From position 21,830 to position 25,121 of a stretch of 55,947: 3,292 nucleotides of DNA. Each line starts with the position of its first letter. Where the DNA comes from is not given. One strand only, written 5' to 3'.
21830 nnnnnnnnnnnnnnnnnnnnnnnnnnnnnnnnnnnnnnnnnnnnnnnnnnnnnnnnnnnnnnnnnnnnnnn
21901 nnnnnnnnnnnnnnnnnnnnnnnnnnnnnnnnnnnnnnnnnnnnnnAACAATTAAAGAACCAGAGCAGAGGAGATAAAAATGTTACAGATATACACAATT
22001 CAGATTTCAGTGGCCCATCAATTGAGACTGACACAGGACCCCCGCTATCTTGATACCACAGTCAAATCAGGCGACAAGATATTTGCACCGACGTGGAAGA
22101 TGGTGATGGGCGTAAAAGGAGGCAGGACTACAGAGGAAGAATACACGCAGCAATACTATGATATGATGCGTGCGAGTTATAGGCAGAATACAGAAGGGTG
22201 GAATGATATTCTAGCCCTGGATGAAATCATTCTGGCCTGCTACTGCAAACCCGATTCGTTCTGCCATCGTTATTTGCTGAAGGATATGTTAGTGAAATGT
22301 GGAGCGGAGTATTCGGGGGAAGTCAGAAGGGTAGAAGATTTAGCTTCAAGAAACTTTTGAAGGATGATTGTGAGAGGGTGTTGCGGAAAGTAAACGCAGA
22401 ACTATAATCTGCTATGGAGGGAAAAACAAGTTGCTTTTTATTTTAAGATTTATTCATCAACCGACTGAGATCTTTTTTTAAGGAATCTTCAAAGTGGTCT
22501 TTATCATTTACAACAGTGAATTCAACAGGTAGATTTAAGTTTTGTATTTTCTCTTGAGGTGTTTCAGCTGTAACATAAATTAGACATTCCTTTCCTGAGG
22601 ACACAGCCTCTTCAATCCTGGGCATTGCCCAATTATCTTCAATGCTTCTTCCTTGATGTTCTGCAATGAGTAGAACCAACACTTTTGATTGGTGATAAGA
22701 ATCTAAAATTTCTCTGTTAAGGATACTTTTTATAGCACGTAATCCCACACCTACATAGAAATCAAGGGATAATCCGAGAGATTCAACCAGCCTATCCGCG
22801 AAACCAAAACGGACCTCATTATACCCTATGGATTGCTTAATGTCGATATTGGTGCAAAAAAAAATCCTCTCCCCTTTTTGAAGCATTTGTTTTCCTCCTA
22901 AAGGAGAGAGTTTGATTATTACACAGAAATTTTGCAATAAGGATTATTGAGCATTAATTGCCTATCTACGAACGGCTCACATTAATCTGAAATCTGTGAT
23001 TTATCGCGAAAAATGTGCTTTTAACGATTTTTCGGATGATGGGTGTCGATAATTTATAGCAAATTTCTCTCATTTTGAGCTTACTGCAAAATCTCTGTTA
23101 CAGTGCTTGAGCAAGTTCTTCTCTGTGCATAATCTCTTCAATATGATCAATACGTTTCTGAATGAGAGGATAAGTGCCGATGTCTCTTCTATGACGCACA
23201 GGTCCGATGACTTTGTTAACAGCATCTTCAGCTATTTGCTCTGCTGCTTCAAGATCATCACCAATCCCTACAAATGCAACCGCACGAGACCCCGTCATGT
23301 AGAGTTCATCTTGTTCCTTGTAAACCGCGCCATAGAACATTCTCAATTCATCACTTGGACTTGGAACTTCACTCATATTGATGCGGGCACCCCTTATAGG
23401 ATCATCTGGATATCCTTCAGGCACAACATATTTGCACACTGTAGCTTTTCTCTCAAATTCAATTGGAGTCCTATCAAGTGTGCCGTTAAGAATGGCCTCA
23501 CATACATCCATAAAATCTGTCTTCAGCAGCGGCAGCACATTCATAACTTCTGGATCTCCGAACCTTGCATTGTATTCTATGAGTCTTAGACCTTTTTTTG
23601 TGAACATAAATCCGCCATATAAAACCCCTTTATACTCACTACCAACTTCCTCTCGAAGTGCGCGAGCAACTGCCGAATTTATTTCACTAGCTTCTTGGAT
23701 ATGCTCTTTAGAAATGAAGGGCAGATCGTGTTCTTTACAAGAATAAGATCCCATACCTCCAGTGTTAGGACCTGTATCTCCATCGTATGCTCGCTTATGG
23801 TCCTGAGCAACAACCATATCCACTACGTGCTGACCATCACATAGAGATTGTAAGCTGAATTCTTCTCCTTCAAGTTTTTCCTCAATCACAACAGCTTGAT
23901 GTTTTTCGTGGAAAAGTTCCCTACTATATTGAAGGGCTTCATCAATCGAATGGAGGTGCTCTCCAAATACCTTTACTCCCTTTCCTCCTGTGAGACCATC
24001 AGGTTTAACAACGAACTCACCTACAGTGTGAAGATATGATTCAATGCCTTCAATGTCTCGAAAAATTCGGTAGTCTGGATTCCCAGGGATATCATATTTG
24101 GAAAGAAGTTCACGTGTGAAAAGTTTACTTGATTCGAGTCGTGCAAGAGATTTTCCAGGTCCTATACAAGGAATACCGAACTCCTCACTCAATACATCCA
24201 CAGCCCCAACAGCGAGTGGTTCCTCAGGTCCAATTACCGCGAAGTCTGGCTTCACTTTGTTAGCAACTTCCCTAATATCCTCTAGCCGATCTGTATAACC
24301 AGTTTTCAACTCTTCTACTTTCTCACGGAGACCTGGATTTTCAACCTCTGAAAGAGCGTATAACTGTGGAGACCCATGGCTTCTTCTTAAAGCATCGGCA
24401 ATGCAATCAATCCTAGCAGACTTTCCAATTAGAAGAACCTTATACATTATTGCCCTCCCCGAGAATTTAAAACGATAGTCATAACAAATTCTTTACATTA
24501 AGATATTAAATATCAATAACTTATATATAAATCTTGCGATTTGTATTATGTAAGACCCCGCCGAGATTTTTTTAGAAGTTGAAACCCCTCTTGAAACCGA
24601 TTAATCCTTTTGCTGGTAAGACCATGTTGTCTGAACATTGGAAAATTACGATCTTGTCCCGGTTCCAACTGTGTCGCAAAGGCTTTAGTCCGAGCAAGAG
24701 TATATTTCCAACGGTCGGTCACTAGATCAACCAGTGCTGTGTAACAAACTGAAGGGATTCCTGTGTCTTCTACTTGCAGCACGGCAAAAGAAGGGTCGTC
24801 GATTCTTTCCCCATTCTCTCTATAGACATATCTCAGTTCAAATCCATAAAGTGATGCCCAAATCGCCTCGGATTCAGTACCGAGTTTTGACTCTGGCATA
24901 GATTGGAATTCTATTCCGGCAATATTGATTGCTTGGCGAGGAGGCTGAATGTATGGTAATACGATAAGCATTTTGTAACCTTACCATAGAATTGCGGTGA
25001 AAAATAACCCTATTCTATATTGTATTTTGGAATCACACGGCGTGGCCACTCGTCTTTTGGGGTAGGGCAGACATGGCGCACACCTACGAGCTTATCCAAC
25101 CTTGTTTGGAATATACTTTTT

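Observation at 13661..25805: ~12.1-kb integrated element in tRNA-Ser bounded by an exact 13-bp repeat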

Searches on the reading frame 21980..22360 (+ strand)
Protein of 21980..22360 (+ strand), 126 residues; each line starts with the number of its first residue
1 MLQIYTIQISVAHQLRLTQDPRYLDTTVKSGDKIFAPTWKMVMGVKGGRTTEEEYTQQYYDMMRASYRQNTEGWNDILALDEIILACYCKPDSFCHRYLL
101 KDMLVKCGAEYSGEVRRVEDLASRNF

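Call 10: search_protein_families(library=pfam, proteins=[window:21980-22360:+], max_evalue=0.01)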
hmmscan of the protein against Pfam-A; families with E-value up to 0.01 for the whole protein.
window:21980-22360:+ (126 aa): 4 families
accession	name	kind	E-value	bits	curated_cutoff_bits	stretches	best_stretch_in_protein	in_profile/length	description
PF22751.1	DUF488-N3a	-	2e-08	35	27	1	33-105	40-115/118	Active DUF488-N3 subclade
PF14216.11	DUF4326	-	0.00019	22.5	25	1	50-100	31-80/82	Domain of unknown function (DUF4326)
PF04237.18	YjbR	-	0.002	19.2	30.1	0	26-81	16-71/88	YjbR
PF04343.18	DUF488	-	0.0095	17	22.2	0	51-104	68-121/121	Domain of unknown function DUF488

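Call 39: search_protein_families(library=phrogs, proteins=[window:21980-22360:+], max_evalue=0.01)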
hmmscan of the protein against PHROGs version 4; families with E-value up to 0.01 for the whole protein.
window:21980-22360:+ (126 aa): 3 families
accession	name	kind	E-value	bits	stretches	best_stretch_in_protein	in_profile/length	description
phrog_2450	-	unknown function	7.7e-36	125.3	1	1-120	37-162/346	-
phrog_22076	-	unknown function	1.8e-11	45.2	1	48-117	9-78/83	-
phrog_10021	-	unknown function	6.1e-09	36.8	1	80-106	1-27/43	-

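Call 40: search_protein_families(library=ncbifam, proteins=[window:21980-22360:+], max_evalue=0.01)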
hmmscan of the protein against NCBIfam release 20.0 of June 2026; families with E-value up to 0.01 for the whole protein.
window:21980-22360:+ (126 aa): 0 families

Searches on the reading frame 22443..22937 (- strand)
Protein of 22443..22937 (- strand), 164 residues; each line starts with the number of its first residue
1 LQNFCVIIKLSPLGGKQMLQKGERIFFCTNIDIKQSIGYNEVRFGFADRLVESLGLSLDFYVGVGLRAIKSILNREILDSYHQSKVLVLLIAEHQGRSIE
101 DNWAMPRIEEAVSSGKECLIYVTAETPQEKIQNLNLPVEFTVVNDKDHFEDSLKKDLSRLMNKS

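Call 10: search_protein_families(library=pfam, proteins=[window:22443-22937:-], max_evalue=0.01)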
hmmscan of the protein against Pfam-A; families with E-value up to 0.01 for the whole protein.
window:22443-22937:- (164 aa): 0 families

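Call 39: search_protein_families(library=phrogs, proteins=[window:22443-22937:-], max_evalue=0.01)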
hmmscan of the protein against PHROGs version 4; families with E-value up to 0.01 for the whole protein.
window:22443-22937:- (164 aa): 0 families

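Call 40: search_protein_families(library=ncbifam, proteins=[window:22443-22937:-], max_evalue=0.01)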
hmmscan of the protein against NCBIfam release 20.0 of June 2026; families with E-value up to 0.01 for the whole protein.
window:22443-22937:- (164 aa): 0 families

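Call 80: search_solved_structures(query=window:22443-22886:-, max_evalue=1)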
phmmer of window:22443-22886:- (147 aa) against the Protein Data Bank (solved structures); distinct sequences matched with E-value up to 1: 0.

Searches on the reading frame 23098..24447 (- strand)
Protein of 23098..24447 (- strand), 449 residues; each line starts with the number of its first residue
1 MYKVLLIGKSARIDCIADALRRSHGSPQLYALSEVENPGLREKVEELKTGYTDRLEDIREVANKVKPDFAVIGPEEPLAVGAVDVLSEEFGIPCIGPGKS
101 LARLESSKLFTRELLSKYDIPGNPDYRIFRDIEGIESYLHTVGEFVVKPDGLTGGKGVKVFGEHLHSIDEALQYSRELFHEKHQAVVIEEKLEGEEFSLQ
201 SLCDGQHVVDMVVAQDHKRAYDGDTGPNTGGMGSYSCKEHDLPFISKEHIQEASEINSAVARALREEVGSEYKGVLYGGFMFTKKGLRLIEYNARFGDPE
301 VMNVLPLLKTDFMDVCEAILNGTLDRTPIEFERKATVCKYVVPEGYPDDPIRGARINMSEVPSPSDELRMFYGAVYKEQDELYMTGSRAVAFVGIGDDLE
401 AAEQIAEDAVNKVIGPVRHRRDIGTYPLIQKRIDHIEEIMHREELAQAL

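Call 10: search_protein_families(library=pfam, proteins=[window:23098-24447:-], max_evalue=0.01)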
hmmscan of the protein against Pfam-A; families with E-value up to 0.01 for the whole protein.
window:23098-24447:- (449 aa): 5 families
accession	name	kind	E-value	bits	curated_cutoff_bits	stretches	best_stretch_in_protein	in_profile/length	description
PF01071.24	GARS_A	-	1.7e-57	194.8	27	1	106-300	1-193/194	Phosphoribosylglycinamide synthetase, ATP-grasp (A) domain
PF02844.21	GARS_N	-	2.8e-18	66.9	29.5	1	3-105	2-100/100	Phosphoribosylglycinamide synthetase, N domain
PF02843.22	GARS_C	-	1.7e-16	60.7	34.8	1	336-425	1-91/92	Phosphoribosylglycinamide synthetase, C domain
PF02655.19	ATP-grasp_3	-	0.00042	20.9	23.2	1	136-296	25-157/160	ATP-grasp domain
PF13535.11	ATP-grasp_4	-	0.0034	17.5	27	1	145-216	5-87/160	ATP-grasp domain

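Call 39: search_protein_families(library=phrogs, proteins=[window:23098-24447:-], max_evalue=0.01)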
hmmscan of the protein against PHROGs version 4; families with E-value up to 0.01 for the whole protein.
window:23098-24447:- (449 aa): 1 family
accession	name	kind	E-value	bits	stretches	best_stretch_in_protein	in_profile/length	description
phrog_29784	-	unknown function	0.002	16.8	1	56-213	620-773/1071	-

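Call 40: search_protein_families(library=ncbifam, proteins=[window:23098-24447:-], max_evalue=0.01)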
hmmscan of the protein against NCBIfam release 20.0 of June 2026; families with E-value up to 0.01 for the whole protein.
window:23098-24447:- (449 aa): 10 families
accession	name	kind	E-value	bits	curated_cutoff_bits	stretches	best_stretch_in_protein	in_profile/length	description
TIGR00877.1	purD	equivalog_domain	3.4e-127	424.8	288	1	2-425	1-421/425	phosphoribosylamine--glycine ligase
NF053643.1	Ddl_archaea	equivalog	8.1e-06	25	500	1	69-215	66-203/367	putative pseudomurein biosynthesis ATP-grasp protein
TIGR01205.1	D_ala_D_alaTIGR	subfamily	2e-05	23.7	245.65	1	81-225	80-226/318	D-alanine--D-alanine ligase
TIGR03103.1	trio_acet_GNAT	equivalog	6e-05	21.8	569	1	108-199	298-384/547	N-acetylglutaminylglutamine synthetase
NF005543.0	PRK07206.1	subfamily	0.00014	20.6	302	1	53-296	57-288/416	hypothetical protein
NF002563.0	PRK02186.1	subfamily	0.00019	19.8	625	1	145-413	145-392/890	argininosuccinate lyase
TIGR02068.2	cya_phycin_syn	equivalog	0.0015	16.6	850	1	106-198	212-300/862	cyanophycin synthetase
NF002527.0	PRK01966.1-3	equivalog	0.0034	16.6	310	1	84-202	95-211/332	D-alanine--D-alanine ligase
NF002378.0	PRK01372.1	subfamily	0.0042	15.8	243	1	81-230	74-215/305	D-alanine--D-alanine ligase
NF010623.0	PRK14016.1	subfamily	0.0046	15.1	877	1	106-199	213-302/871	cyanophycin synthetase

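Call 57: find_homologous_proteins(query=window:23098-24447:-, max_evalue=1e-20)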
Query window:23098-24447:- (449 aa): 8000 proteins with E <= 1e-20 among 8000 candidates; the best 120 are listed.
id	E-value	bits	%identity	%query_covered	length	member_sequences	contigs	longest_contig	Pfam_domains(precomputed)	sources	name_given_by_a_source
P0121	0.0e+0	1012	100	100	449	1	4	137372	PF02844.22,PF02843.23,PF01071.25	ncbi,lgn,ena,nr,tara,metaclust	ncbi:phosphoribosylamine--glycine ligase [Candidatus Pacearchaeota archaeon]|nr:phosphoribosylamine-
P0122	6.0e-211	719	71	98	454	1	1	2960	PF02844.22,PF02843.23,PF01071.25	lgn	-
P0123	1.1e-206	705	68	100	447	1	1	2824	PF02844.22,PF02843.23,PF01071.25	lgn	-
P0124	9.9e-206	702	69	98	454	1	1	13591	PF02844.22,PF02843.23,PF01071.25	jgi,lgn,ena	-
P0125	3.1e-204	697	67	99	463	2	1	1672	PF02844.22,PF02843.23,PF01071.25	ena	-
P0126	7.4e-202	689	68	98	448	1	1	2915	PF02844.22,PF02843.23,PF01071.25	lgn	-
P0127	1.4e-201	688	68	99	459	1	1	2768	PF02844.22,PF02843.23,PF01071.25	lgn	-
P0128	3.0e-200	684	69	98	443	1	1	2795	PF02844.22,PF02843.23,PF01071.25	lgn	-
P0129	2.7e-195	668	66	99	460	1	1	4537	PF02844.22,PF02843.23,PF01071.25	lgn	-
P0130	2.4e-194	665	67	98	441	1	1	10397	PF02844.22,PF02843.23,PF01071.25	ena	-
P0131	2.9e-194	664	67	98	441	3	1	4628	PF02844.22,PF02843.23,PF01071.25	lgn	-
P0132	6.1e-194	663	65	98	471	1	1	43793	PF02844.22,PF02843.23,PF01071.25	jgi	jgi:phosphoribosylamine--glycine ligase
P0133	4.7e-193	660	66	98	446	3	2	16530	PF02844.22,PF02843.23,PF01071.25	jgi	-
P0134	7.6e-193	660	66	100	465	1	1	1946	PF02844.22,PF02843.23,PF01071.25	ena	-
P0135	1.3e-192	659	65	98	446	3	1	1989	PF02844.22,PF02843.23,PF01071.25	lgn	-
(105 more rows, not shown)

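Call 58: find_encoding_contigs(protein=P0124, flank=7000, max_places=2)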
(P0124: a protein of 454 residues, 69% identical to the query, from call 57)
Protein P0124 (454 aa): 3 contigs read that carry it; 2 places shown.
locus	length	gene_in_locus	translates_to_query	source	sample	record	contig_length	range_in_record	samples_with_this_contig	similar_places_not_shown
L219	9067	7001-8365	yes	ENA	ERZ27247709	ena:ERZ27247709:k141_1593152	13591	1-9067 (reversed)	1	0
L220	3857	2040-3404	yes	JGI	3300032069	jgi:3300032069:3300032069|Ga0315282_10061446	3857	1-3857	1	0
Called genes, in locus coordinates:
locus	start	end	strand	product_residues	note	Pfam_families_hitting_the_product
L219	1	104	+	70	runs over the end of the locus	-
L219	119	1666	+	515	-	PF08706:D5_N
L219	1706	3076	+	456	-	PF08273:Zn_Ribbon_Prim (weak)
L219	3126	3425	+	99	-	-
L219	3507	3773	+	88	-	-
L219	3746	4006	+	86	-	-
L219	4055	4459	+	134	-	-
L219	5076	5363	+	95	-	PF01527:HTH_Tnp_1 (weak), PF13518:HTH_28 (weak)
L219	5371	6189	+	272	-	PF13276:HTH_21, PF24764:rva_4 (weak), PF00665:rve, PF13683:rve_3, PF13333:rve_2 (weak)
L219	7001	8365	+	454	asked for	PF02844:GARS_N, PF01071:GARS_A, PF02843:GARS_C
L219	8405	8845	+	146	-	-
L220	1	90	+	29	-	?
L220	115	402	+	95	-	PF01527:HTH_Tnp_1 (weak), PF13518:HTH_28 (weak)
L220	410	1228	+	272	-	PF13276:HTH_21, PF24764:rva_4 (weak), PF00665:rve, PF13683:rve_3, PF13333:rve_2 (weak)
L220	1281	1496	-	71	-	-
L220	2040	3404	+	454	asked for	PF02844:GARS_N, PF01071:GARS_A, PF02843:GARS_C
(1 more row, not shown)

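Call 59: find_encoding_contigs(protein=P0132, flank=7000, max_places=2)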
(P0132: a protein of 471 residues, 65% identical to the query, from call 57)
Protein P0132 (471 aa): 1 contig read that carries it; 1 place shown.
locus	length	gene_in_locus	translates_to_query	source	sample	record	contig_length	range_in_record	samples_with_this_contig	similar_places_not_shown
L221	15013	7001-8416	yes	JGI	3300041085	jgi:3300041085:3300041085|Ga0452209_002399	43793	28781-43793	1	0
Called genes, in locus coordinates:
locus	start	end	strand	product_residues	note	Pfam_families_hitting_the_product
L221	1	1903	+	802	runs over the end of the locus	PF02985:HEAT (faint), PF13646:HEAT_2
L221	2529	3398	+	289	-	-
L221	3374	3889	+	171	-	-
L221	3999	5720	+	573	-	-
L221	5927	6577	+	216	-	PF00239:Resolvase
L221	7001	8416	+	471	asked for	PF02844:GARS_N, PF01071:GARS_A, PF02843:GARS_C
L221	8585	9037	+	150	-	-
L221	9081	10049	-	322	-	PF17761:DUF1016_N, PF06250:YhcG_C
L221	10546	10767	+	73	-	-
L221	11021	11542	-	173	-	-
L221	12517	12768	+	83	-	PF13411:MerR_1 (weak)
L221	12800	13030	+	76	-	-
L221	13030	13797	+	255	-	PF00142:Fer4_NifH (weak), PF01656:CbiA, PF02374:ArsA_ATPase (weak), PF06564:CBP_BcsQ, PF09140:MipZ, PF10609:ParA (weak), PF13614:AAA_31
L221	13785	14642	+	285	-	PF02195:ParB_N, PF17762:HTH_ParB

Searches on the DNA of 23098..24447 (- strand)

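Call 61: search_rna_families(sources=[L219, L220, L221, L020], threshold=evalue, max_evalue=0.01)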
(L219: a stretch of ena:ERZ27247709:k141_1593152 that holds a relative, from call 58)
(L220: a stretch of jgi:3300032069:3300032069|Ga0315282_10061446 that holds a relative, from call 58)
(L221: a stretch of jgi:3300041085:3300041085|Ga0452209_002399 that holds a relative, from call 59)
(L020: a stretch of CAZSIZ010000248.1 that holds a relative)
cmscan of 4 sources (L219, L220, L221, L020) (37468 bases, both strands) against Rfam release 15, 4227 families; matches with E-value up to 0.01: 2.
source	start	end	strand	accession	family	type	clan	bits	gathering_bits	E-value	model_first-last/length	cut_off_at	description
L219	1651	1793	+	RF00920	MIR444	Gene; miRNA;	-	42.7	110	1.9e-05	1-116/116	no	MIR444 microRNA precursor family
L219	1651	1792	-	RF00920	MIR444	Gene; miRNA;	-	40.2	110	8.3e-05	1-116/116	no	MIR444 microRNA precursor family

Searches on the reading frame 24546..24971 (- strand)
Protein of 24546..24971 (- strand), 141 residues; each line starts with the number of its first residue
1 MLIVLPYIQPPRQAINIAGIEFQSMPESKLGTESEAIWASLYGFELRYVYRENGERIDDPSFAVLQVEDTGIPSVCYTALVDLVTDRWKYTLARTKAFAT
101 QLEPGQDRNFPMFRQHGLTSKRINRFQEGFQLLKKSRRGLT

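Call 11: search_protein_families(library=pfam, proteins=[window:24546-24971:-], max_evalue=0.01)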
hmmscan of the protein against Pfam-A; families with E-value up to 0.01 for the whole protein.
window:24546-24971:- (141 aa): 0 families

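Call 39: search_protein_families(library=phrogs, proteins=[window:24546-24971:-], max_evalue=0.01)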
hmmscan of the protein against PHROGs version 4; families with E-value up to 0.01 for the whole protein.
window:24546-24971:- (141 aa): 0 families

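Call 40: search_protein_families(library=ncbifam, proteins=[window:24546-24971:-], max_evalue=0.01)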
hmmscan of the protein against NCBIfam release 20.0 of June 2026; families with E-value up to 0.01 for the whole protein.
window:24546-24971:- (141 aa): 0 families
